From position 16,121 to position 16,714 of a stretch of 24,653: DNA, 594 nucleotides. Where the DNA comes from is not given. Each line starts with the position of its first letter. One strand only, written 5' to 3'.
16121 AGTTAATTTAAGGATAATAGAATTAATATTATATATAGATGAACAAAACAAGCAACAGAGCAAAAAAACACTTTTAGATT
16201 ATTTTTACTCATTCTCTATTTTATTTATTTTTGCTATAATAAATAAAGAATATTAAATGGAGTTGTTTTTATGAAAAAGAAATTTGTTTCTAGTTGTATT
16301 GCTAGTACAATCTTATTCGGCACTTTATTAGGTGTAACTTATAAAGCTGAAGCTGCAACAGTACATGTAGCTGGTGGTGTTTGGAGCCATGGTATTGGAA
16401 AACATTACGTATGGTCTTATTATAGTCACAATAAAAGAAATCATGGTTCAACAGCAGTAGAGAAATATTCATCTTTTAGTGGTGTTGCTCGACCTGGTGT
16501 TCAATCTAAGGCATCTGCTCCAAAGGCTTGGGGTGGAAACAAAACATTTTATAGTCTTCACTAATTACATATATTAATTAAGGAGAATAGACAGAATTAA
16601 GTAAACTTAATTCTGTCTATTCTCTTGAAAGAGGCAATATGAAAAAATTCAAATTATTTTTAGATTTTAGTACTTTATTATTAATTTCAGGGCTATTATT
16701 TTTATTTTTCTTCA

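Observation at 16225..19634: Complete lactococcin-972-family bacteriocin locus on a staphylococcal resistance plasmid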

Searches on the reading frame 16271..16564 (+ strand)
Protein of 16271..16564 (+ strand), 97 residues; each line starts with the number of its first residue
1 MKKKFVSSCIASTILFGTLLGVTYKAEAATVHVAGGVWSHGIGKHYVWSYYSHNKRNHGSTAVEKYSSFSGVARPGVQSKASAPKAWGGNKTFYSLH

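Call 3: search_protein_families(library=pfam, proteins=[window:16271-16564:+], max_evalue=0.01)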
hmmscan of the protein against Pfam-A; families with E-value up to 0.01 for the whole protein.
window:16271-16564:+ (97 aa): 1 family
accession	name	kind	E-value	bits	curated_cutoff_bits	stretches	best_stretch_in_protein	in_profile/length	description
PF09683.15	Lactococcin_972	-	4.9e-13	49.9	22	1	35-94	2-62/62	Bacteriocin (Lactococcin_972)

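Call 4: search_protein_families(library=ncbifam, proteins=[window:16271-16564:+], max_evalue=0.01)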
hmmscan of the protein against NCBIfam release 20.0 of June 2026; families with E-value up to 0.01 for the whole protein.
window:16271-16564:+ (97 aa): 1 family
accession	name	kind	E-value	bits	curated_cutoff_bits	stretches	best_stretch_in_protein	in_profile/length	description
TIGR01653.1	lactococcin_972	subfamily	9.7e-31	105.9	32.1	1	1-96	1-96/97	lactococcin 972 family bacteriocin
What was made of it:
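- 16271..16564 (+): Pre-bacteriocin of the lactococcin 972 family, 97 aa. The predicted Sec signal peptide is residues 1-28 (…YKAEA|ATVH). The mature peptide is 69 aa, 7490 Da, pI 10.1, with no Cys. TIGR01653 at 9.7e-31 over the full length; PF09683 at 4.9e-13 (calls 3, 4).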

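Call 18: search_dna_similar(query=window:16271-16564:+, collection=plasmids, mode=protein, max_rows=60, rows=spread, max_evalue=0.001)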
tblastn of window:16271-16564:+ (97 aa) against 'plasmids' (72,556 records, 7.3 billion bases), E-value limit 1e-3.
Records with a match: 362; places in all: 374; records where one place covers at least 80% of the query: 359.
Best place of each record, by identity: >=99% 1; 95-99% 339; 90-95% 4; 80-90% 1; <60% 17.
By first word of the organism name: Staphylococcus 347; Bacillus 10; Macrococcus 2; Streptomyces 2; Macrococcoides 1.
By predicted mobility (MOB-suite, as given by PLSDB): mobilizable 327; non-mobilizable 27; conjugative 8.
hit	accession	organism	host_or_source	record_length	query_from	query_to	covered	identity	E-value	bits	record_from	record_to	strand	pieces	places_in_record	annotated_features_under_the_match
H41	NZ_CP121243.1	Staphylococcus aureus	Homo sapiens,pus fluid,pus fluid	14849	1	97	100%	99.0%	7e-56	191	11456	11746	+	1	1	lactococcin 972 family bacteriocin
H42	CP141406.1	Staphylococcus aureus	Homo sapiens,clinical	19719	1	97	100%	99.0%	7e-56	191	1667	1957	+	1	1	lactococcin 972 family bacteriocin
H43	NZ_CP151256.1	Staphylococcus aureus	Homo sapiens,blood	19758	1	97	100%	99.0%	7e-56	191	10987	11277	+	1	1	lactococcin 972 family bacteriocin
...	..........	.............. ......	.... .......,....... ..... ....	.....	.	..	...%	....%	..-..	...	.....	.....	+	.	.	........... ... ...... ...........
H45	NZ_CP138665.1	Staphylococcus aureus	Homo sapiens,bacterial ...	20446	1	97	100%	99.0%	7e-56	191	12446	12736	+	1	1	lactococcin 972 family bacteriocin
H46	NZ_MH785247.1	Staphylococcus aureus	Farmed turkey,whole organism,deep ...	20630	1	97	100%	99.0%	7e-56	191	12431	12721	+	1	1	lactococcin 972 family bacteriocin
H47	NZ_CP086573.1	Staphylococcus argenteus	Homo sapiens,Chromosome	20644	1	97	100%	99.0%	7e-56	191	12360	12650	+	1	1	lactococcin 972 family bacteriocin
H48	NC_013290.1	Staphylococcus aureus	-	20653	1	97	100%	99.0%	7e-56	191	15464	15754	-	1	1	lactococcin 972 family bacteriocin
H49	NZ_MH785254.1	Staphylococcus aureus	Gallus gallus,whole organism,Broiler ...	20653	1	97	100%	99.0%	7e-56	191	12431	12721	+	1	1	lactococcin 972 family bacteriocin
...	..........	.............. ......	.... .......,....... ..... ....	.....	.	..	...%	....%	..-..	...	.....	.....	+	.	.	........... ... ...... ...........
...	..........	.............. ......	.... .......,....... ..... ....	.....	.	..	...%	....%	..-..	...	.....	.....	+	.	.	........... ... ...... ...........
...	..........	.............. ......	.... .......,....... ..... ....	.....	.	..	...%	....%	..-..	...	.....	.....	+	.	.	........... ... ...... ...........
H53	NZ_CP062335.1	Staphylococcus aureus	Homo sapiens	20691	1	97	100%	99.0%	7e-56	191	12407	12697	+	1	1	lactococcin 972 family bacteriocin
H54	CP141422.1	Staphylococcus aureus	Homo sapiens,clinical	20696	1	97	100%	99.0%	7e-56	191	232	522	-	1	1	lactococcin 972 family bacteriocin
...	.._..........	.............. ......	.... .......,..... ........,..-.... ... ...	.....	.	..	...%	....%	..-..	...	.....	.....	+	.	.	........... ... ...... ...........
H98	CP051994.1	Staphylococcus aureus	Homo sapiens,respiratory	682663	10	97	91%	50.5%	7e-17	81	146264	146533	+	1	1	lactococcin 972 family bacteriocin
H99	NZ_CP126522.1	Bacillus toyonensis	bacterial isolate,soil in warm, humid ...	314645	3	96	97%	39.4%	2e-7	54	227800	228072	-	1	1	lactococcin 972 family bacteriocin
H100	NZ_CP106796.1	Streptomyces sp. HUAS 14-6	microorganism,rhizosphere soil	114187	35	86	54%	50.0%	5e-4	44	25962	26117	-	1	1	lactococcin 972 family bacteriocin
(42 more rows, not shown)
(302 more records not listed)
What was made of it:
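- It is retained at 95% protein identity or more in about 340 plasmids (call 18), although clonal spread could explain part of this.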

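Call 33: find_homologous_proteins(query=window:16271-16564:+, max_evalue=0.001)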
Query window:16271-16564:+ (97 aa): 16 proteins with E <= 0.001 among 16 candidates.
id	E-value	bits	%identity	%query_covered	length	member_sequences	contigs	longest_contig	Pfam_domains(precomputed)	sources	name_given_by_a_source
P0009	3.1e-56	205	99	100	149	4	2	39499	PF09683.16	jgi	jgi:lactococcin 972 family bacteriocin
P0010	1.3e-55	203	98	100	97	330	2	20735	PF09683.16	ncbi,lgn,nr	ncbi:TPA: lactococcin 972 family bacteriocin [Staphylococcus aureus]|nr:lactococcin 972 family bacte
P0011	1.7e-48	181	87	100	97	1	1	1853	PF09683.16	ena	-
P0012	7.4e-40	153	70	100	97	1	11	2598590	PF09683.16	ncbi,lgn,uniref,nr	ncbi:lactococcin 972 family bacteriocin [Staphylococcus hyicus]|uniref:Lactococcin 972 family bacter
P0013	1.1e-37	146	99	71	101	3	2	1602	PF09683.16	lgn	-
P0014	8.4e-31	124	100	60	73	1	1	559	-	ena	-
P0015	1.6e-26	110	93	58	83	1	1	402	PF09683.16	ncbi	-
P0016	4.0e-25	106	77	71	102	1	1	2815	PF09683.16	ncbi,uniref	ncbi:lactococcin 972 family bacteriocin [Staphylococcus aureus]|uniref:lactococcin 972 family bacter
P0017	6.5e-24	102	100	51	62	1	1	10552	-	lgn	-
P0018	6.4e-22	95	98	48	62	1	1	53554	PF09683.16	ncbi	ncbi:lactococcin 972 family bacteriocin [Staphylococcus aureus]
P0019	4.4e-20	90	98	47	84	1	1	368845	-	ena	-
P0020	9.5e-20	88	98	47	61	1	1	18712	-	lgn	-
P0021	2.4e-18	84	85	48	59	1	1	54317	PF09683.16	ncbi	ncbi:lactococcin 972 family bacteriocin [Staphylococcus aureus]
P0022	1.2e-13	69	88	43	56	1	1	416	-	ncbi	-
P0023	2.8e-12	65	76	46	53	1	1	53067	-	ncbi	ncbi:lactococcin 972 family bacteriocin [Staphylococcus aureus]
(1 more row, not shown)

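Call 35: get_annotated_region(hit=H98, flank=5000)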
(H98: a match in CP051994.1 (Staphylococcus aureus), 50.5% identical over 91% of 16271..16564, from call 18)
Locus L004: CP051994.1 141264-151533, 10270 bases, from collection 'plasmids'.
description: Staphylococcus aureus strain ER08327.3 plasmid pER08327.3A.1, complete sequence
organism: Staphylococcus aureus (NCBI taxid 1280)
taxonomy: Bacteria; Bacillota; Bacilli; Bacillales; Staphylococcaceae; Staphylococcus; Staphylococcus aureus
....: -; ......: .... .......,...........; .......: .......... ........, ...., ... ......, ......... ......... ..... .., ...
typing (MOB-suite, as given by PLSDB): non-mobilizable
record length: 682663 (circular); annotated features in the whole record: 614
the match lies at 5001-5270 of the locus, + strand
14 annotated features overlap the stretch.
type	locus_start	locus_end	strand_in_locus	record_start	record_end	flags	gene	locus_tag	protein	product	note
CDS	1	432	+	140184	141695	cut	-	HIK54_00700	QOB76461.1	bifunctional metallophosphatase/5'-nucleotidase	-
CDS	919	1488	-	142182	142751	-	-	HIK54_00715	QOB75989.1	competence protein ComK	-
CDS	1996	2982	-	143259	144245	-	-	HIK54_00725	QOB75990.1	lipoate--protein ligase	-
CDS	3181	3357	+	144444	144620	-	-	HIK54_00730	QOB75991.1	YkvS family protein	-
CDS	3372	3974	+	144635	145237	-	-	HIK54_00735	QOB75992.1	CPBP family intramembrane metalloprotease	-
CDS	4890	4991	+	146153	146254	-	-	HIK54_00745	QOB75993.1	hypothetical protein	-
CDS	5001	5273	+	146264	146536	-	-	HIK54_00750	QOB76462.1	lactococcin 972 family bacteriocin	-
CDS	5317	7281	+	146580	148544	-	-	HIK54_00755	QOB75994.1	bacteriocin-associated integral membrane family protein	-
CDS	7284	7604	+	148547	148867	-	-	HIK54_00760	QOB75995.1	YxeA family protein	-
CDS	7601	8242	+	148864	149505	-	-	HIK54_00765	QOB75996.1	ABC transporter ATP-binding protein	-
CDS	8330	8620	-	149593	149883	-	-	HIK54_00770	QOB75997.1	hypothetical protein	-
CDS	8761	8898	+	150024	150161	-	-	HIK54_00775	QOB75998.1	glycosyltransferase family 4 protein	-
CDS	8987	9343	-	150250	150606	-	-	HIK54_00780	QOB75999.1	DoxX family protein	-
CDS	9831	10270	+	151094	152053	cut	-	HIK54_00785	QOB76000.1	ABC transporter substrate-binding protein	-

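Call 36: get_annotated_region(hit=H99, flank=5000)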
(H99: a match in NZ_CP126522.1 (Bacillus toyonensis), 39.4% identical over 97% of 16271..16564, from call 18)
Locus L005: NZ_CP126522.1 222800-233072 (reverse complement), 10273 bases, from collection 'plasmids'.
description: Bacillus toyonensis strain Monterrey_S3 plasmid unnamed1, complete sequence
organism: Bacillus toyonensis (NCBI taxid 155322)
taxonomy: Bacteria; Bacillota; Bacilli; Bacillales; Bacillaceae; Bacillus; Bacillus toyonensis
host: -; source: bacterial isolate,soil in warm, humid forested area with dark clay soils (5 cm deep); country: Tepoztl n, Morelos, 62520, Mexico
typing (MOB-suite, as given by PLSDB): conjugative; replicon rep_cluster_1869; relaxase MOBP; mating-pair formation MPF_T
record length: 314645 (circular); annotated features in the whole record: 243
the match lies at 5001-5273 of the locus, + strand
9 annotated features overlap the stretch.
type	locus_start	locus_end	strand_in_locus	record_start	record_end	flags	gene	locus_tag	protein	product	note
CDS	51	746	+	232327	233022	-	-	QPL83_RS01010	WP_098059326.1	response regulator transcription factor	GO:0000160 - phosphorelay signal transduction system [Evidence IEA]; GO:0006355 - regulation of DNA-templated ...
CDS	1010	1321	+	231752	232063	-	-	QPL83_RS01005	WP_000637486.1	heavy metal-binding domain-containing protein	-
CDS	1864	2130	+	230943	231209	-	-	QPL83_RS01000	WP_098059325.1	metalloregulator ArsR/SmtB family transcription factor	GO:0006355 - regulation of DNA-templated transcription [Evidence IEA]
CDS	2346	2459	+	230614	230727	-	-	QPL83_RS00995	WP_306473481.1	SEC-C metal-binding domain-containing protein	-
CDS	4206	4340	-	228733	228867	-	-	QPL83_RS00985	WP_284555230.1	hypothetical protein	-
CDS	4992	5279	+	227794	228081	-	-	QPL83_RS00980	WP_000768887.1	lactococcin 972 family bacteriocin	-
CDS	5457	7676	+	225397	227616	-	-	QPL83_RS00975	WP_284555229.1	DUF1430 domain-containing protein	-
CDS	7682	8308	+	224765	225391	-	-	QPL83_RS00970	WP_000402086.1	ABC transporter ATP-binding protein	-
CDS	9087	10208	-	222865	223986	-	tnpB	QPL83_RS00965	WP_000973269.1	IS200/IS605 family element RNA-guided endonuclease TnpB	-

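Call 40: get_annotated_region(hit=H100, flank=5000)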
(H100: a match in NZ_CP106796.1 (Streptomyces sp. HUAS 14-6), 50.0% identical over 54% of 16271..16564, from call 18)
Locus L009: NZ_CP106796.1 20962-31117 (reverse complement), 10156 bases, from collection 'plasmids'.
description: Streptomyces sp. HUAS 14-6 plasmid punmamed2, complete sequence
organism: Streptomyces sp. HUAS 14-6 (NCBI taxid 2981135)
taxonomy: Bacteria; Actinomycetota; Actinomycetes; Kitasatosporales; Streptomycetaceae; Streptomyces; Streptomyces sp. HUAS 14-6
host: -; source: microorganism,rhizosphere soil; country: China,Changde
typing (MOB-suite, as given by PLSDB): non-mobilizable
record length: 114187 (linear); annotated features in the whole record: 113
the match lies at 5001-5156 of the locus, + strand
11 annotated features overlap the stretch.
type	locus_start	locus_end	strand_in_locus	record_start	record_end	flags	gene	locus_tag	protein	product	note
CDS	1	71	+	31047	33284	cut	-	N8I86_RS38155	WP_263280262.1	helix-turn-helix domain-containing protein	-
CDS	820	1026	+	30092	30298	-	-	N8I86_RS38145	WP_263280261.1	hypothetical protein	-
CDS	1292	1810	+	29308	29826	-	-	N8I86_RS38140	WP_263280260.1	hypothetical protein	-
CDS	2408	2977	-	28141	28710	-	-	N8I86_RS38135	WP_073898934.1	DUF4232 domain-containing protein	-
CDS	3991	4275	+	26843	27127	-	-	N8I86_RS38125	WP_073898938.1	hypothetical protein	-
CDS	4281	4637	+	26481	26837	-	-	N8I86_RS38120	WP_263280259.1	hypothetical protein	-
CDS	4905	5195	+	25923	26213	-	-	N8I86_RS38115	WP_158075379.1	lactococcin 972 family bacteriocin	-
CDS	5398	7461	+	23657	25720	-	-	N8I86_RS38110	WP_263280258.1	hypothetical protein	-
CDS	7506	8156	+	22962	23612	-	-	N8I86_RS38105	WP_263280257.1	ABC transporter ATP-binding protein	-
CDS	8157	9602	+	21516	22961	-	-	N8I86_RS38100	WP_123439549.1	glycosyltransferase family 39 protein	-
CDS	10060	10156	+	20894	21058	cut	-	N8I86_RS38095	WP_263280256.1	hypothetical protein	-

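Call 46: find_encoding_contigs(protein=P0012, flank=4000, max_places=2)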
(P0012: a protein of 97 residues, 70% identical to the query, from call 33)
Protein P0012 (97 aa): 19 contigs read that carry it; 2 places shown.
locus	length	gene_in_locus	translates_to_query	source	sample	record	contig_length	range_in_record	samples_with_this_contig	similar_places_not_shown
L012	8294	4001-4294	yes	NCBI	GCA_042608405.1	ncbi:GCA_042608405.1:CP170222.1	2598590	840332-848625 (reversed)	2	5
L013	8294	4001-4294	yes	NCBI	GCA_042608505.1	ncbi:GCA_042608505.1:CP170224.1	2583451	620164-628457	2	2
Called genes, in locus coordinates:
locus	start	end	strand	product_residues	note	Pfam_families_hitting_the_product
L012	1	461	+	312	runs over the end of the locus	PF09991:DUF2232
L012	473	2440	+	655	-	PF21370:PAS_GdpP, PF24898:GGDEF_GdpP, PF01368:DHH, PF02272:DHHA1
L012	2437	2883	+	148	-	PF01281:Ribosomal_L9_N, PF03948:Ribosomal_L9_C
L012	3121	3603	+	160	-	PF01797:Y1_Tnp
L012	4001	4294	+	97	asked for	PF09683:Lactococcin_972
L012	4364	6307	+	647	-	PF07242:DUF1430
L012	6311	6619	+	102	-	-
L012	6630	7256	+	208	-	PF02463:SMC_N (faint), PF00005:ABC_tran, PF13304:AAA_21 (faint)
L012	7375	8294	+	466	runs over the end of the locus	PF00772:DnaB, PF13481:AAA_25, PF03796:DnaB_C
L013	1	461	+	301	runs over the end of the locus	PF09991:DUF2232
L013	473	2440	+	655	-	PF21370:PAS_GdpP, PF24898:GGDEF_GdpP, PF01368:DHH, PF02272:DHHA1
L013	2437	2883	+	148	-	PF01281:Ribosomal_L9_N, PF03948:Ribosomal_L9_C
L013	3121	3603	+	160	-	PF01797:Y1_Tnp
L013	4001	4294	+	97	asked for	PF09683:Lactococcin_972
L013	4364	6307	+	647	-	PF07242:DUF1430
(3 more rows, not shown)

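Call 59: search_solved_structures(query=window:16271-16564:+, max_evalue=1, show_alignments=1)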
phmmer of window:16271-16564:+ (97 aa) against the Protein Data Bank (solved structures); distinct sequences matched with E-value up to 1: 1.
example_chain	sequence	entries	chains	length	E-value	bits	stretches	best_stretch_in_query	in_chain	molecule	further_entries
2lgn_A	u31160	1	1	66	0.0094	19.5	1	36-94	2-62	Lactococcin 972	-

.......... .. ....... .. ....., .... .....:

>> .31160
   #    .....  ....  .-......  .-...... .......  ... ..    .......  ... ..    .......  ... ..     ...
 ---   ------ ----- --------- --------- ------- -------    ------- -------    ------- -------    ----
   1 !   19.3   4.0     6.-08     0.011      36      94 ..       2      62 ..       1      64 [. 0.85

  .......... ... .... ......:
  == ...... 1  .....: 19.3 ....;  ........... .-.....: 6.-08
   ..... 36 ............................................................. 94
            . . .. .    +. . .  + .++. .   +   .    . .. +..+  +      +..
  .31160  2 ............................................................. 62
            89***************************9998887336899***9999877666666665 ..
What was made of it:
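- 16271..16564 (+): PDB 2LGN (Lcn972) at E = 0.009 (call 59).
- On Lactococcin 972 family bacteriocin (TIGR01653 / PF09683): There is only a sequence-level match to 2LGN: E = 0.009, covering residues 36-94 (call 59).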

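Call 62: search_protein_families(library=pfam, proteins=[L005:5457-7676:+, L009:5398-7461:+], max_evalue=10)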
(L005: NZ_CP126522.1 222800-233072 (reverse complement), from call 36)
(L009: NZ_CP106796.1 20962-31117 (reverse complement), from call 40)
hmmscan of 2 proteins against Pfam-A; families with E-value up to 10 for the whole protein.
L005:5457-7676:+ (739 aa): 3 families
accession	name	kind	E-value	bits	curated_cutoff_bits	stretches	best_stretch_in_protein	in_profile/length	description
PF07242.16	DUF1430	-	9e-11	42.4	28.2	1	638-738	2-100/100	Protein of unknown function (DUF1430)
PF02687.27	FtsX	-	0.011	16.2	25.5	1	205-314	4-119/120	FtsX-like permease C-terminal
PF04530.17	Viral_Beta_CD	-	7.3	7.4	23.4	1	178-227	27-76/123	Viral Beta C/D like family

L009:5398-7461:+ (687 aa): 0 families
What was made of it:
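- On YxeA family (TIGR01655 / DUF1093): The Pfam DUF1093 model gave no hit (calls 3, 62).
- On Type VII (MacB/FtsX/BceAB-like) ABC transporter: Only relatives hit, weakly, at E = 0.005-0.011 and below the cut-off (call 62).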
